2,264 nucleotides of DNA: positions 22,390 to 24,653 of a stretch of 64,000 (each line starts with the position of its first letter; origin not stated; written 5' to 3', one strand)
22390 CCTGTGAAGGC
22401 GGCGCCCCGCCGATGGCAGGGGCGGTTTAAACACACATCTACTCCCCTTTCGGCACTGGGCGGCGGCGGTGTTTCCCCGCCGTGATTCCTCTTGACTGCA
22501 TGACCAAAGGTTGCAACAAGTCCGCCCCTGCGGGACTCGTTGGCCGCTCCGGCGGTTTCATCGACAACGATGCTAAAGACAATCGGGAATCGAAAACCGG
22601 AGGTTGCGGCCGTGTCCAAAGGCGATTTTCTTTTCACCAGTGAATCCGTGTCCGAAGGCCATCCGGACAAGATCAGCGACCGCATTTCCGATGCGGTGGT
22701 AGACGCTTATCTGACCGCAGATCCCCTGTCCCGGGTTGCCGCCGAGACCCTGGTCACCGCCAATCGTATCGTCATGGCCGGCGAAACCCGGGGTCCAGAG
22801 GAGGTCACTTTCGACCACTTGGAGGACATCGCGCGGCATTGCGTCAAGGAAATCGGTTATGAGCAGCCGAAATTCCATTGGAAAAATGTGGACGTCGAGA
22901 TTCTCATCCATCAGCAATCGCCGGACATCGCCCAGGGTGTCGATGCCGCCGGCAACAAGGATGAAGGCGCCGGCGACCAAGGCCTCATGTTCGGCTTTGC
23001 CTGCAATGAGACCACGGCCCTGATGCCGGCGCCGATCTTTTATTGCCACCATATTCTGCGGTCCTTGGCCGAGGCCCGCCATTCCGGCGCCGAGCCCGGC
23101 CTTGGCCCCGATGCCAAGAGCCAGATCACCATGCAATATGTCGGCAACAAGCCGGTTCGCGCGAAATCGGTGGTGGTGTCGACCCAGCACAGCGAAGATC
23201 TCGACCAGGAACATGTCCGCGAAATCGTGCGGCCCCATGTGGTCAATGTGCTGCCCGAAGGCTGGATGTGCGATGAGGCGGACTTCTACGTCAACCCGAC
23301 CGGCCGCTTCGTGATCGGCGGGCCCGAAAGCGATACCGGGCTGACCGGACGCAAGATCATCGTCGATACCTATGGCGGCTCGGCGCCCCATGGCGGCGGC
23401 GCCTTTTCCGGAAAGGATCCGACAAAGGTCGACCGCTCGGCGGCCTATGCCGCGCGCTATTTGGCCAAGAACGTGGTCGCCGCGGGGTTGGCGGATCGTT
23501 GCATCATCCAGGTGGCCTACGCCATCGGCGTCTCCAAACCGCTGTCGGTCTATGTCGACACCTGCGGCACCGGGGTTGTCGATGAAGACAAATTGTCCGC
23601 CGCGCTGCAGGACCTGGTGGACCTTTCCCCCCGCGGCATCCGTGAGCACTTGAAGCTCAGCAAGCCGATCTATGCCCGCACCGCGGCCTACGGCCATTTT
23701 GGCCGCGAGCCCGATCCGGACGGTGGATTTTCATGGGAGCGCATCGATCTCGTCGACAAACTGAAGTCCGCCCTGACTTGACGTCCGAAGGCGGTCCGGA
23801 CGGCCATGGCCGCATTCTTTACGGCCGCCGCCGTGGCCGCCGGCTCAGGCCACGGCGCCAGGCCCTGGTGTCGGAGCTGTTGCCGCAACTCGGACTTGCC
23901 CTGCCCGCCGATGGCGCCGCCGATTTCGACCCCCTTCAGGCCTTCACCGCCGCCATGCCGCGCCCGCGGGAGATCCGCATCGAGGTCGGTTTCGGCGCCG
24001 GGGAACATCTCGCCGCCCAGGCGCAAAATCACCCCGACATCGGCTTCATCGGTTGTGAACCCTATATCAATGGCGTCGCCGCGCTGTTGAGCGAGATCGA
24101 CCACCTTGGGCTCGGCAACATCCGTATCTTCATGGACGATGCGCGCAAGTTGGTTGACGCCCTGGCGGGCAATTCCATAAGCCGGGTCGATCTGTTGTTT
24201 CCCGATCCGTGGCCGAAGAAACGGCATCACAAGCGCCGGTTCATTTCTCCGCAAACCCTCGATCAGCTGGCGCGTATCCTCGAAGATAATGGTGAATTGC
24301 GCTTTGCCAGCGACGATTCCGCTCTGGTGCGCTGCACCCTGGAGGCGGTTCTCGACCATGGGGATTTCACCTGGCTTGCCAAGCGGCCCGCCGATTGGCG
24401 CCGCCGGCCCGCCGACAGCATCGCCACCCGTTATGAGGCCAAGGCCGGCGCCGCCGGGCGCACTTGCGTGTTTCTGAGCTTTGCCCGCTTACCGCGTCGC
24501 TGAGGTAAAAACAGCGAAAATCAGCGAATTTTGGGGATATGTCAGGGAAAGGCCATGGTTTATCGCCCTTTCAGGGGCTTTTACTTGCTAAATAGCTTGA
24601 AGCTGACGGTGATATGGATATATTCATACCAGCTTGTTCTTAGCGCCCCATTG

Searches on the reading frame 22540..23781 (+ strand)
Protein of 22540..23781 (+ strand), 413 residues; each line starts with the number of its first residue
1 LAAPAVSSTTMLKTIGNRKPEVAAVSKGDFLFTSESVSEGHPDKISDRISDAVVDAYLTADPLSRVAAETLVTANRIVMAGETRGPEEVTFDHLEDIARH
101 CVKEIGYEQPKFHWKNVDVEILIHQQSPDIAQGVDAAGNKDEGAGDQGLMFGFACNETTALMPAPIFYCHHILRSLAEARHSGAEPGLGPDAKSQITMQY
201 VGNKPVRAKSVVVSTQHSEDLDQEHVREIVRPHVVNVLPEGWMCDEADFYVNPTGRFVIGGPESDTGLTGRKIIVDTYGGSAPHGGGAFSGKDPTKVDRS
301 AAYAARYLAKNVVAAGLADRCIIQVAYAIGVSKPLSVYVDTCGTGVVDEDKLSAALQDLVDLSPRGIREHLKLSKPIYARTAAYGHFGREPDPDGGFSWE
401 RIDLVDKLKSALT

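Call 35: search_protein_families(library=pfam, proteins=[window:22540-23781:+], max_evalue=0.00001)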
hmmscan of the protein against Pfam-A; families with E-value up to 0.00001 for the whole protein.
window:22540-23781:+ (413 aa): 3 families
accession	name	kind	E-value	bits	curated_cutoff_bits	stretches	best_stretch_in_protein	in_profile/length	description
PF02773.21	S-AdoMet_synt_C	-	1.3e-64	216.7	25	1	259-401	1-138/138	S-adenosylmethionine synthetase, C-terminal domain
PF02772.21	S-AdoMet_synt_M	-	1.3e-39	135.5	29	1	142-257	2-120/120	S-adenosylmethionine synthetase, central domain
PF00438.25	S-AdoMet_synt_N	-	2.6e-33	114.9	33.1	1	30-128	2-99/99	S-adenosylmethionine synthetase, N-terminal domain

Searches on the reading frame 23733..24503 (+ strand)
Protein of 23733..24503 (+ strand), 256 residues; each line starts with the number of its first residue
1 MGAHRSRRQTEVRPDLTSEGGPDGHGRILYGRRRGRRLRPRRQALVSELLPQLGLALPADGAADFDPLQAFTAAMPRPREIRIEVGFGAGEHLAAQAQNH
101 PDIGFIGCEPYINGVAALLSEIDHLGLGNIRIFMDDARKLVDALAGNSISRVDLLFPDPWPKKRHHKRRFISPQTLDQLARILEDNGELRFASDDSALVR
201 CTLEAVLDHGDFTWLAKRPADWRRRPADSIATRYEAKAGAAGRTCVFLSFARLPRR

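Call 35: search_protein_families(library=pfam, proteins=[window:23733-24503:+], max_evalue=0.00001)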
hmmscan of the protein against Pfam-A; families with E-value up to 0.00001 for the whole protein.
window:23733-24503:+ (256 aa): 1 family
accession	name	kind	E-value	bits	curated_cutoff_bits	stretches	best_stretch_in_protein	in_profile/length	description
PF02390.23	Methyltransf_4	-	2.4e-41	141.5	24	1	80-245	3-170/173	Putative methyltransferase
